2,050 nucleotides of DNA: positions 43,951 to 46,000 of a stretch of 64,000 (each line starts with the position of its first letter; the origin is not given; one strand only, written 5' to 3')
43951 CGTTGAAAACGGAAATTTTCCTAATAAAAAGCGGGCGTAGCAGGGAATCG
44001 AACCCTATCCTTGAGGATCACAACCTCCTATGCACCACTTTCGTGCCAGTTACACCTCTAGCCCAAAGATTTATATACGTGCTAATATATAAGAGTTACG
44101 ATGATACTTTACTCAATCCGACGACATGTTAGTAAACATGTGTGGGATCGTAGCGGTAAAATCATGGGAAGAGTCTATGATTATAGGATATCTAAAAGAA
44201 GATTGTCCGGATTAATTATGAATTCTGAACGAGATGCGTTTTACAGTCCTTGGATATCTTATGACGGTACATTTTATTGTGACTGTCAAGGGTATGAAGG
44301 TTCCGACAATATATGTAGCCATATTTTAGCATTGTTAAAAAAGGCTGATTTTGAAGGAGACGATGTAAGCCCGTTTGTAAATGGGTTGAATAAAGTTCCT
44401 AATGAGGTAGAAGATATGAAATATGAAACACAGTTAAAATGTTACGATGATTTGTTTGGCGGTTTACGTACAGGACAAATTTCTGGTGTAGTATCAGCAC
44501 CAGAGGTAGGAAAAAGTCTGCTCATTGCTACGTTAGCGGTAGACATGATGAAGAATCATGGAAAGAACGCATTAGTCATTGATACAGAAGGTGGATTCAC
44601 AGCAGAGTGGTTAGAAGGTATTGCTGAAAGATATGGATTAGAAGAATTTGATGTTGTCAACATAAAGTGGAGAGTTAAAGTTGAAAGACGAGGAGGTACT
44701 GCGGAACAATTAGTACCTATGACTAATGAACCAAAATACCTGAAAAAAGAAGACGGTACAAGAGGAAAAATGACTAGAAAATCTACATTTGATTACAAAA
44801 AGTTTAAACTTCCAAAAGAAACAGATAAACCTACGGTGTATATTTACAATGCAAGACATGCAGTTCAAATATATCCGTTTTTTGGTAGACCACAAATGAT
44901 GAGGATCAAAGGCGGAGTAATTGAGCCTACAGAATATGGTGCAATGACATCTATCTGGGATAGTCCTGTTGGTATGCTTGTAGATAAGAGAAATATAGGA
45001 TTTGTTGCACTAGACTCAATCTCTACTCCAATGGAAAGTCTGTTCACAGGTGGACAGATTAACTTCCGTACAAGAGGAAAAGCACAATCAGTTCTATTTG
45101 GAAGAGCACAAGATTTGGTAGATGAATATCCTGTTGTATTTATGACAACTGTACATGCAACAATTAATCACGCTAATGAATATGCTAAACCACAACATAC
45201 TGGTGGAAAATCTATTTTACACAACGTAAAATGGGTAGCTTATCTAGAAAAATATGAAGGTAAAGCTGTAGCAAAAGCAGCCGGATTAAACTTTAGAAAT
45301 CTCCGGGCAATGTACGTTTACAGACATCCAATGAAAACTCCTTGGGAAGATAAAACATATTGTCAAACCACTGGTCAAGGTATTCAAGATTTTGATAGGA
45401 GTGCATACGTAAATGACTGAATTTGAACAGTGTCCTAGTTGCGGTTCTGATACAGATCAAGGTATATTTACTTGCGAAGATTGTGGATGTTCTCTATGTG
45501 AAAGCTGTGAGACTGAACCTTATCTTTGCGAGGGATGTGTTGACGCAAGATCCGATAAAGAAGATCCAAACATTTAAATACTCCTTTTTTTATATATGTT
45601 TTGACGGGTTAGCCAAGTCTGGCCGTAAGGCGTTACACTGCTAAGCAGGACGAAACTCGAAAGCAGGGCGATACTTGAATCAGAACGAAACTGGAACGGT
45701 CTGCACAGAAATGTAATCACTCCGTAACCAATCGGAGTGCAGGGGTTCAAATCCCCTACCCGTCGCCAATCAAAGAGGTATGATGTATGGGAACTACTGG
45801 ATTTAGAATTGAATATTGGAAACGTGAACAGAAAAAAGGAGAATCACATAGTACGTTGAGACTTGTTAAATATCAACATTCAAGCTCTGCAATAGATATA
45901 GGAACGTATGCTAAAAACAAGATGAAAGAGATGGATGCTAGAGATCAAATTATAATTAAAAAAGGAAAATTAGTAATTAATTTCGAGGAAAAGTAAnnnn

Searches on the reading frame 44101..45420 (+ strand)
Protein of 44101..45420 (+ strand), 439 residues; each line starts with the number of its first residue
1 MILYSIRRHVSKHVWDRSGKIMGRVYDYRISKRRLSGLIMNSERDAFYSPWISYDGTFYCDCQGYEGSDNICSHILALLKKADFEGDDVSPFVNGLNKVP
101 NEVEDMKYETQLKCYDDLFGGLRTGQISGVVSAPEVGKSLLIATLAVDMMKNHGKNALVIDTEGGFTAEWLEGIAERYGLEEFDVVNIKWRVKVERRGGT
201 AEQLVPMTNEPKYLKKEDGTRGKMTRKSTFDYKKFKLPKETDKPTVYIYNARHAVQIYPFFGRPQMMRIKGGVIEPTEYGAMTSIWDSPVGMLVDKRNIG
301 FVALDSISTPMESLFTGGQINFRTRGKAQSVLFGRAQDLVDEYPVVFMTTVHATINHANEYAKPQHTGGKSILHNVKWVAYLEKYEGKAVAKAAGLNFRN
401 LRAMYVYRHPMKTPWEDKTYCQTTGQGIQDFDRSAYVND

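Call 20: search_protein_families(library=pfam, proteins=[window:44101-45420:+], max_evalue=0.01)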
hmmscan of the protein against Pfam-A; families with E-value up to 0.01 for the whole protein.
window:44101-45420:+ (439 aa): 2 families
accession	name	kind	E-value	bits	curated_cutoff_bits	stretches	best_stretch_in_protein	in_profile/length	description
PF08423.17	Rad51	-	1.7e-07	31.2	22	1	116-187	16-93/244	Rad51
PF04434.22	SWIM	-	0.00017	21.5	19.6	1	59-81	14-36/38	SWIM zinc finger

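Call 21: search_protein_families(library=phrogs, proteins=[window:44101-45420:+], max_evalue=0.001)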
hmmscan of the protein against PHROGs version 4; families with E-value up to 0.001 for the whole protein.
window:44101-45420:+ (439 aa): 4 families
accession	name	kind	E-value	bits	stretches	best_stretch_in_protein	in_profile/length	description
phrog_97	-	other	1.6e-08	35.2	1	119-384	66-253/506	UvsX-like recombinase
phrog_8337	-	DNA, RNA and nucleotide metabolism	1.9e-08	35.1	1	105-175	47-119/273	DNA repair protein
phrog_19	-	DNA, RNA and nucleotide metabolism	4.2e-08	33.5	1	100-164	327-391/621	DnaB-like replicative helicase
phrog_239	-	DNA, RNA and nucleotide metabolism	2.8e-07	30.9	1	103-165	336-398/801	DNA primase/helicase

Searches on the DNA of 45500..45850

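Call 18: search_rna_families(source=window, start=45500, end=45850, threshold=evalue, max_evalue=1, show_alignments=1)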
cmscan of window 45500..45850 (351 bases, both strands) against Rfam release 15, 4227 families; matches with E-value up to 1: 3.
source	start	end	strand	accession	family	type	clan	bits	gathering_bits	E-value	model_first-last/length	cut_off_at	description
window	45603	45765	+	RF00005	tRNA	Gene; tRNA;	CL00001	37.9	29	1.2e-06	1-71/71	no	tRNA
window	45571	45625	-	RF03084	DUF2815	Gene; sRNA;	-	18.2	41.2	0.71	1-62/62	no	DUF2815 RNA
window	45520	45611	+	RF00002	5_8S_rRNA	Gene; rRNA;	CL00112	13.7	42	0.2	1-154/154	no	5.8S ribosomal RNA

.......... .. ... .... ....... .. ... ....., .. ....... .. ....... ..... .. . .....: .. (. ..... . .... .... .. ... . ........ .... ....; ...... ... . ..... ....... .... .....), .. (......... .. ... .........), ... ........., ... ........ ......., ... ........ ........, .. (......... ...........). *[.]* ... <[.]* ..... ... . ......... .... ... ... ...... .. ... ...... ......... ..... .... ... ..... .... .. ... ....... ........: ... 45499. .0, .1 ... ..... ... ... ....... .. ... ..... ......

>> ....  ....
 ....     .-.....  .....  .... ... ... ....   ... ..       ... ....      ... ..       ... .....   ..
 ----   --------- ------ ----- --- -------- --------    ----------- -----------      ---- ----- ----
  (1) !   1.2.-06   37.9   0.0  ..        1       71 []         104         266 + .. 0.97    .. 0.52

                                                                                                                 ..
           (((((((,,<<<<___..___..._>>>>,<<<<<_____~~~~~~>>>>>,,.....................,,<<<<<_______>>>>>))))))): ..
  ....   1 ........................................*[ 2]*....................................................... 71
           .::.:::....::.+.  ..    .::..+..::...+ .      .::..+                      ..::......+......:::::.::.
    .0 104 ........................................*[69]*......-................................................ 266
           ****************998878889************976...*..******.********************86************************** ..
